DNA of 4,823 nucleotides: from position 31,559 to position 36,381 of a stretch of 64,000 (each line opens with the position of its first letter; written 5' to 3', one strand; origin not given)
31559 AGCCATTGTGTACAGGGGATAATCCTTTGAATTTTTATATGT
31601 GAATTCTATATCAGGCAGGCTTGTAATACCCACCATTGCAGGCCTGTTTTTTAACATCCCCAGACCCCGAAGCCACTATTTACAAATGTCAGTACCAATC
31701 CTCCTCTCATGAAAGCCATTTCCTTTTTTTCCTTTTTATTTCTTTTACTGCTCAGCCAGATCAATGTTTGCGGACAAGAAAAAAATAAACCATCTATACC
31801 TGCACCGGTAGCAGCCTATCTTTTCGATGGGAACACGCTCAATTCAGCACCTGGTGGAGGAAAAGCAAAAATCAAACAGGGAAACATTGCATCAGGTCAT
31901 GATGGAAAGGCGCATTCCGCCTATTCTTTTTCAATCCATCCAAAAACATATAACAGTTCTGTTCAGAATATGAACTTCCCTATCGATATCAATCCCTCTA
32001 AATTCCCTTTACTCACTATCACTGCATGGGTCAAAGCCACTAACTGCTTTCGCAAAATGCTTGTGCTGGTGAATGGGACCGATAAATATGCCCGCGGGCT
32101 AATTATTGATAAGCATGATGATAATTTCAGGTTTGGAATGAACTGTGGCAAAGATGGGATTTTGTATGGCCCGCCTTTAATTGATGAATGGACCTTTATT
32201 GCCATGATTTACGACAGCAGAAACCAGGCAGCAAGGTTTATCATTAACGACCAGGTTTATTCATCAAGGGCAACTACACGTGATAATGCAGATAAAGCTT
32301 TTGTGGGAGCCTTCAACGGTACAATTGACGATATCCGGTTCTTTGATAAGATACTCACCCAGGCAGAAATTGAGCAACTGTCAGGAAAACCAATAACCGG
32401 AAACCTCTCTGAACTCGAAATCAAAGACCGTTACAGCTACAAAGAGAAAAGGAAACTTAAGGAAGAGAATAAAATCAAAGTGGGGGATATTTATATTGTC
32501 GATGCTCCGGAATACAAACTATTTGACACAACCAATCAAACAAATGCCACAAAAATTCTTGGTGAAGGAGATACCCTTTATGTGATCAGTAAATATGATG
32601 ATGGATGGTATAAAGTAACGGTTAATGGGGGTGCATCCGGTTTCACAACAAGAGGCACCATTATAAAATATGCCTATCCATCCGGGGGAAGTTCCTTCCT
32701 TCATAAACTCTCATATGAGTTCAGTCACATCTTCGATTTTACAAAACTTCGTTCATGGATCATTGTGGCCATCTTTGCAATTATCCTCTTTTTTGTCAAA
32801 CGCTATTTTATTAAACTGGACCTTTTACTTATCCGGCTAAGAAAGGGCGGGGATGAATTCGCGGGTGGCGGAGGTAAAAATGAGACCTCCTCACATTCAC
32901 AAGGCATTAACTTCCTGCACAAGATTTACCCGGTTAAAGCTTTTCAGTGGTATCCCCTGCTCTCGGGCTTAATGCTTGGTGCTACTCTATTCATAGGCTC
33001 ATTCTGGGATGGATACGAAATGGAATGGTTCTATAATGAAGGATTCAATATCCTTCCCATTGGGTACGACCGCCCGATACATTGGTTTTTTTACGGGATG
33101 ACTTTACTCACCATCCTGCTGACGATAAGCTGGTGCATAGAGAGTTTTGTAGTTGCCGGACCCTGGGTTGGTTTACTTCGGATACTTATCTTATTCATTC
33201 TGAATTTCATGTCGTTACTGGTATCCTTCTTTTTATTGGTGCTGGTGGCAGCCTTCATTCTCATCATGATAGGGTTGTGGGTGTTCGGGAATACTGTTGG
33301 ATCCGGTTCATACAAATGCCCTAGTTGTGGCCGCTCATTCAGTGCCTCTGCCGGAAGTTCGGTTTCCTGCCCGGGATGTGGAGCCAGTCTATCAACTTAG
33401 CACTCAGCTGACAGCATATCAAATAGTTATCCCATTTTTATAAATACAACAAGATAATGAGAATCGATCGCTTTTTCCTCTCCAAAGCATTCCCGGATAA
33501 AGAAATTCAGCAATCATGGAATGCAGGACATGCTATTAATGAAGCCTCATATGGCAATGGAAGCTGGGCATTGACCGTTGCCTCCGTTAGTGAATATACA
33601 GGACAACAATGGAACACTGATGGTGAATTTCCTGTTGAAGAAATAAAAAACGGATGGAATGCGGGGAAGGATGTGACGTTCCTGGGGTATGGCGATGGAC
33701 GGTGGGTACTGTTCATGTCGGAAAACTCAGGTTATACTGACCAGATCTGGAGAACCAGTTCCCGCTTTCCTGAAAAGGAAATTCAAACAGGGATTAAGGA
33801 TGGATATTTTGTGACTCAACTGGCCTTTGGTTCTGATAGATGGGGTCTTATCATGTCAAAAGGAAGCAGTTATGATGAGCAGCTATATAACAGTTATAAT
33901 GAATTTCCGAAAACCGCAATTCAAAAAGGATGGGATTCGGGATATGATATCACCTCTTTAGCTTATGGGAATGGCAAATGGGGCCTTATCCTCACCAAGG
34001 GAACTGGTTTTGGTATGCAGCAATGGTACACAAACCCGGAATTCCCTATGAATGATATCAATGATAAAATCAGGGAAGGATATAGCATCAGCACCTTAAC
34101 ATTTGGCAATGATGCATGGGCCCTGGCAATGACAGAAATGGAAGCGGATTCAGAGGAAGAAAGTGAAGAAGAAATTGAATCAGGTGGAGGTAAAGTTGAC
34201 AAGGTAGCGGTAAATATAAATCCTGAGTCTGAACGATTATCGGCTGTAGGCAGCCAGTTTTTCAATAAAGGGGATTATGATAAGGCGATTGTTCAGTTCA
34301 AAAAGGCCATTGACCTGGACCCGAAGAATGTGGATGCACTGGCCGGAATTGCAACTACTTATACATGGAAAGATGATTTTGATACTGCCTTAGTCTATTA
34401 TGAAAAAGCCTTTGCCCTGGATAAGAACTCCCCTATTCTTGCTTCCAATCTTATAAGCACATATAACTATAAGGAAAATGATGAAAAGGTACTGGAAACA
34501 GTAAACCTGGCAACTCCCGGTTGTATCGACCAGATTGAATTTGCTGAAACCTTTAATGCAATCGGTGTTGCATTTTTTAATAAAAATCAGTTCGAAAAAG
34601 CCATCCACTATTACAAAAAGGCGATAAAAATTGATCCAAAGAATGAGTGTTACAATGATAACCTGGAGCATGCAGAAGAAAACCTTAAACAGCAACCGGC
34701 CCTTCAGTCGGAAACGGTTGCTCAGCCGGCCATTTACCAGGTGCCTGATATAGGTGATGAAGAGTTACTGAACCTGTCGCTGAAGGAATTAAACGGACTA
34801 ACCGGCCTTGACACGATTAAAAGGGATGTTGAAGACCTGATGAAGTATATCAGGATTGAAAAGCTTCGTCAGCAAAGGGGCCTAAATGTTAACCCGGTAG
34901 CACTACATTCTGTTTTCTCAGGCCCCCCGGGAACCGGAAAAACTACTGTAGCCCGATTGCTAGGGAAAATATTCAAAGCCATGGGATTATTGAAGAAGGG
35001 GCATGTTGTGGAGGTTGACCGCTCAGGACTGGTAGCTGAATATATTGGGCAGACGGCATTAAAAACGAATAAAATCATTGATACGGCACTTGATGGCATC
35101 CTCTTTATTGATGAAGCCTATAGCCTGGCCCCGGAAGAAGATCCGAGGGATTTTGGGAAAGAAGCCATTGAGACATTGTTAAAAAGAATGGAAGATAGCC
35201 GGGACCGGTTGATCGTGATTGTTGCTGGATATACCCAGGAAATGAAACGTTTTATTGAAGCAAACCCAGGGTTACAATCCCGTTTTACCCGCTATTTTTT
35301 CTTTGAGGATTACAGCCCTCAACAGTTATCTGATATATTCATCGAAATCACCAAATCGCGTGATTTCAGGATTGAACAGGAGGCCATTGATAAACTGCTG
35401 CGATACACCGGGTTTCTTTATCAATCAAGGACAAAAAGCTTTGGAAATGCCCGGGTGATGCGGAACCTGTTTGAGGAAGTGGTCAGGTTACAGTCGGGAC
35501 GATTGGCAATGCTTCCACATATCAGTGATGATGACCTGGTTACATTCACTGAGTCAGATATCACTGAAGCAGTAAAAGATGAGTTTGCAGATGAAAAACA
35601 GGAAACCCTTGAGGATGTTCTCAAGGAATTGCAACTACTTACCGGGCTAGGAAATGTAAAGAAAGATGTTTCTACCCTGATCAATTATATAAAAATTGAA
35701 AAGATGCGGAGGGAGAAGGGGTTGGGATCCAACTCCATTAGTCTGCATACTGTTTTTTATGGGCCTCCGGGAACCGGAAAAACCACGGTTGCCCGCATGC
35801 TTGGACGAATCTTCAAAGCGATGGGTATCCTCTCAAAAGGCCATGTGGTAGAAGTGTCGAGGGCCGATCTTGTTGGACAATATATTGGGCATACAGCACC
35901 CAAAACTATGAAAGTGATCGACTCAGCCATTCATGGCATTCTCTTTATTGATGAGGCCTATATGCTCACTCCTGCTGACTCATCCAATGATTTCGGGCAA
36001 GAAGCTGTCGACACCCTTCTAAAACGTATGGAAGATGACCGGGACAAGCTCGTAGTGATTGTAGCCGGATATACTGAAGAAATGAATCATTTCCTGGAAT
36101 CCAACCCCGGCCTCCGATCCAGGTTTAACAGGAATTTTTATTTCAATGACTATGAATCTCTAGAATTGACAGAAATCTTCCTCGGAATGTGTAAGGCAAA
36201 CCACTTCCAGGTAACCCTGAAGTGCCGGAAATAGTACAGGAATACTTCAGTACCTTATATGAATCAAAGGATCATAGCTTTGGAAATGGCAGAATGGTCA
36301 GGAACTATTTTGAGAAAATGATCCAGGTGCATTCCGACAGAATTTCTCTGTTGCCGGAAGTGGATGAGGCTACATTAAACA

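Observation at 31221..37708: Compact cassette: exported LamG/SH3 membrane protein + repeat-TPR-tandem CbbX/SpoVK-type AAA+ ATPase + CorA-topology 2-TM protein (candidate undescribed membrane-coupled ATPase system)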

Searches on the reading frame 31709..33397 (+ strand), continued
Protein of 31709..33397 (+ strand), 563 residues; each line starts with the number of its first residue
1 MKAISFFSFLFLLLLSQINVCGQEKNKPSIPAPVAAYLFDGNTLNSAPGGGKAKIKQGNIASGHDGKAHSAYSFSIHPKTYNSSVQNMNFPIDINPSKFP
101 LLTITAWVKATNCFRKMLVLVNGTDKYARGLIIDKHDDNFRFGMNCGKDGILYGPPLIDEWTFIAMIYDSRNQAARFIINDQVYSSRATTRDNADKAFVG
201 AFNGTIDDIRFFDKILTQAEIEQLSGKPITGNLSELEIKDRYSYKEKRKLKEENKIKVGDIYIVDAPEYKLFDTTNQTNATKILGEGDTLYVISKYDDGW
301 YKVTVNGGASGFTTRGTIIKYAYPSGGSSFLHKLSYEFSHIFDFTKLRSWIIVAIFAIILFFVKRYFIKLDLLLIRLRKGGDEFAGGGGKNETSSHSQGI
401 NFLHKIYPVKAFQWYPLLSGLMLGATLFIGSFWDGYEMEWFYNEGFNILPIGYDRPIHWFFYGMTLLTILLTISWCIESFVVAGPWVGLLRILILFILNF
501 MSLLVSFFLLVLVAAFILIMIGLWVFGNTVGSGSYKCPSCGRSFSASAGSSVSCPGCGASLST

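Call 62: fold_search(model_id=the predicted structure, library=pdb)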
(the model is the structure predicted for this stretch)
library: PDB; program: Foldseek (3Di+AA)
matches with E <= 10: 1308; with E <= 0.001: 179
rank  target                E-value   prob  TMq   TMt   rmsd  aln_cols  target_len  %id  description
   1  3v0a_B                1.1e-08  1.00  0.26  0.14  22.3       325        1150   13  2.7 angstrom crystal structure of BoNT/Ai in complex with NTNHA (released 2012-03-14)
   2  9qc8_B                3.3e-08  1.00  0.26  0.13  23.1       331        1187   14  BoNT-NTNH-HA70 complex from Clostridium botulinum Serotype B1 (released 2025-09-10)
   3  3vuo                  5.2e-08  1.00  0.26  0.14  22.1       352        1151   13  Crystal structure of nontoxic nonhemagglutinin subcomponent (NTNHA) from clostridium botulinum serotype D strain 4947 (released 2012-09-19)
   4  9qc7_B                5.2e-08  1.00  0.26  0.14  23.7       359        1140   13  BoNT-NTNH complex from Clostridium botulinum Serotype B1 (released 2025-09-10)
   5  5ho0                  8.0e-08  1.00  0.26  0.18   4.6       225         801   20  Crystal structure of AbnA (closed conformation), a GH43 extracellular arabinanase from Geobacillus stearothermophilus (released 2017-02-01)
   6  5lr0_B                1.2e-07  1.00  0.26  0.34  22.6       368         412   11  Binding domain of Botulinum Neurotoxin DC in complex with SialylT (released 2017-08-30)
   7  9arl_B                1.4e-07  1.00  0.27  0.14  22.9       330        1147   14  CryoEM structure of BoNT-NTNH-OrfX2 complex from Clostridium botulinum strain A1-ST7B, major class (released 2025-01-22)
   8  5hon_A                1.5e-07  1.00  0.26  0.65   4.3       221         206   20  Structure of Domain 4 of AbnA, a GH43 extracellular arabinanase from Geobacillus stearothermophilus, in complex with a (released 2017-02-01)
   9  9ea9_B                1.8e-07  1.00  0.26  0.13  22.6       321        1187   13  Crystal structure of BoNT/A-NTNH-HA70 -VHH_F12-VHH_H7-Fab_NTNH complex (released 2025-09-17)
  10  5hp6                  2.2e-07  1.00  0.26  0.19   4.4       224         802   19  Structure of AbnA, a GH43 extracellular arabinanase from Geobacillus stearothermophilus (a new conformational state) (released 2017-02-01)
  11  8qft                  2.6e-07  1.00  0.25  0.13  22.5       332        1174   12  X-ray structure of non-toxic non-hemagglutinin (NTNH) protein from botulinum neurotoxin serotype X (released 2024-08-14)
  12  3r4u_A                4.2e-07  1.00  0.26  0.34  23.2       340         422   11  Cell entry of botulinum neurotoxin type C is dependent upon interaction with two ganglioside molecules (released 2011-06-08)
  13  5ho2                  4.7e-07  1.00  0.27  0.19   4.0       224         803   18  Crystal structure of AbnA (open conformation), a GH43 extracellular arabinanase from Geobacillus stearothermophilus (released 2017-02-01)
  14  5v38_A                5.8e-07  1.00  0.24  0.32  23.9       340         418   10  Crystal Structure of The Receptor-binding Domain of Botulinum Neurotoxin Type HA (released 2017-03-22)
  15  3azv_A                5.8e-07  1.00  0.19  0.25  22.0       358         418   11  Crystal structure of the receptor binding domain (released 2011-12-28)
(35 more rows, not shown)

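Call 67: find_related_loci(query=A3, collection=metagenome_contigs, flank=8000)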
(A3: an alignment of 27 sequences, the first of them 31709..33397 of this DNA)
Query A3 (563 aa) in metagenome_contigs; peptide patterns used: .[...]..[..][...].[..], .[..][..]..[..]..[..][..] (x = any residue, [..] = any of these).
142 stretches matched a pattern; 25 encode a relative of the query (tblastn E <= 1e-3); 25 distinct loci.
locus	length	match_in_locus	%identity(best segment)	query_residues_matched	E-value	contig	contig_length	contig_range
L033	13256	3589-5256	58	1-563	0e+0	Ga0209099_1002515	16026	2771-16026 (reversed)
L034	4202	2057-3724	57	7-563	0e+0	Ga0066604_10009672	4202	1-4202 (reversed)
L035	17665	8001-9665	56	3-563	0e+0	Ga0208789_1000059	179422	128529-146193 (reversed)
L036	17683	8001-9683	55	1-563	0e+0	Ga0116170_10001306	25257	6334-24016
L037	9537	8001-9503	55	7-508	0e+0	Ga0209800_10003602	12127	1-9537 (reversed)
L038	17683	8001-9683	55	1-563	0e+0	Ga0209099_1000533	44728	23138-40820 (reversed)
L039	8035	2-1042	60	216-563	2e-132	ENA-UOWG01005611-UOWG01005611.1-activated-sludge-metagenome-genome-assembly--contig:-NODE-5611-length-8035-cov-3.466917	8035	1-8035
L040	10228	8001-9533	40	34-558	3e-124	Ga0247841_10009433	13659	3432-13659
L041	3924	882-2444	41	34-563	2e-123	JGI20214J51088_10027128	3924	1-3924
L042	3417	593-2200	37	31-563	6e-114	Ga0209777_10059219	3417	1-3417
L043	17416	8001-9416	36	34-512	3e-107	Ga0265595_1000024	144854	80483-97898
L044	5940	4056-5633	35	34-563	2e-106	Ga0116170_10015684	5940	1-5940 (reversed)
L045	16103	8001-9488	37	64-563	3e-106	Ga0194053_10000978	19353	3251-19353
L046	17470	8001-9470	35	34-535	3e-103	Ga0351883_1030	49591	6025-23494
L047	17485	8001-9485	38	64-563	9e-103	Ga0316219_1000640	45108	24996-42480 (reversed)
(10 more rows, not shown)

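Call 70: search_protein_families(library=pfam, max_evalue=0.01, proteins=[L029:6935-7924:+, L030:6971-7978:+])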
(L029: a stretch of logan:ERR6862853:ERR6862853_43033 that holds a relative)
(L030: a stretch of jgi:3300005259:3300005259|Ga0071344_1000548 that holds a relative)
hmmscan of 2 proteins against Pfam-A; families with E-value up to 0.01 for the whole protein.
L029:6935-7924:+ (330 aa): 0 families

L030:6971-7978:+ (336 aa): 0 families

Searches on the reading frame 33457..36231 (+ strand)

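Call 9: search_protein_families(library=ncbifam, max_evalue=0.01, proteins=[window:33457-36231:+])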
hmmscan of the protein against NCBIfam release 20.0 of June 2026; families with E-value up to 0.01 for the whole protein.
window:33457-36231:+ (925 aa): 96 families (the best 25 are shown)
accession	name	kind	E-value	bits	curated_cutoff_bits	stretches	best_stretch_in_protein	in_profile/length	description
TIGR02881.1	spore_V_K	equivalog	2.6e-158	524.9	422.95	2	443-702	3-261/261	stage V sporulation protein K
TIGR03922.1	T7SS_EccA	equivalog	6e-149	497.2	466.65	2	437-707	267-553/557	type VII secretion AAA-ATPase EccA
TIGR02880.1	cbbX_cfxQ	equivalog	1.9e-128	427.7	459.25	2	444-704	19-280/284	CbbX protein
TIGR02917.1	PEP_TPR_lipo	equivalog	4.3e-13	48.1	312.2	1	258-396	363-498/899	XrtA/PEP-CTERM system TPR-repeat protein PrsT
NF011523.0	PRK14962.1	equivalog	1.2e-12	47.4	576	2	474-505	28-59/474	DNA polymerase III subunits gamma and tau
TIGR01243.1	CDC48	subfamily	1.9e-12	46.3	802.65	1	486-866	216-590/733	CDC48 family AAA ATPase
NF011514.0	PRK14953.1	equivalog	2.3e-12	46.6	536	0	481-506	37-62/488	DNA polymerase III subunits gamma and tau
NF042959.1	IteA_antiphage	equivalog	2.8e-12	46.5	510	2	733-871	99-232/367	anti-phage ATPase IteA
NF040959.1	MamA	equivalog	4.2e-12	45.9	200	1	265-402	44-178/204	magnetosome protein MamA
TIGR02397.1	dnaX_nterm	equivalog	1.6e-11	44.1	250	0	483-505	37-59/355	DNA polymerase III subunit gamma/tau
TIGR02521.1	type_IV_pilW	equivalog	4.1e-11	42.9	154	1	264-406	37-178/234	type IV pilus biogenesis/stability protein PilW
NF000868.0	PRK00080.1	equivalog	5.2e-10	38.7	282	2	762-808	51-96/330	Holliday junction branch migration DNA helicase RuvB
TIGR01242.2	TIGR01242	subfamily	6.2e-10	38.6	500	2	766-834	152-216/362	proteasome-activating nucleotidase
TIGR02640.1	gas_vesic_GvpN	equivalog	1.4e-09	37.9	266.8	1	759-833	20-88/262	gas vesicle protein GvpN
TIGR00635.1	ruvB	equivalog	1.6e-09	37.3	299.05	2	763-807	31-74/305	Holliday junction branch migration DNA helicase RuvB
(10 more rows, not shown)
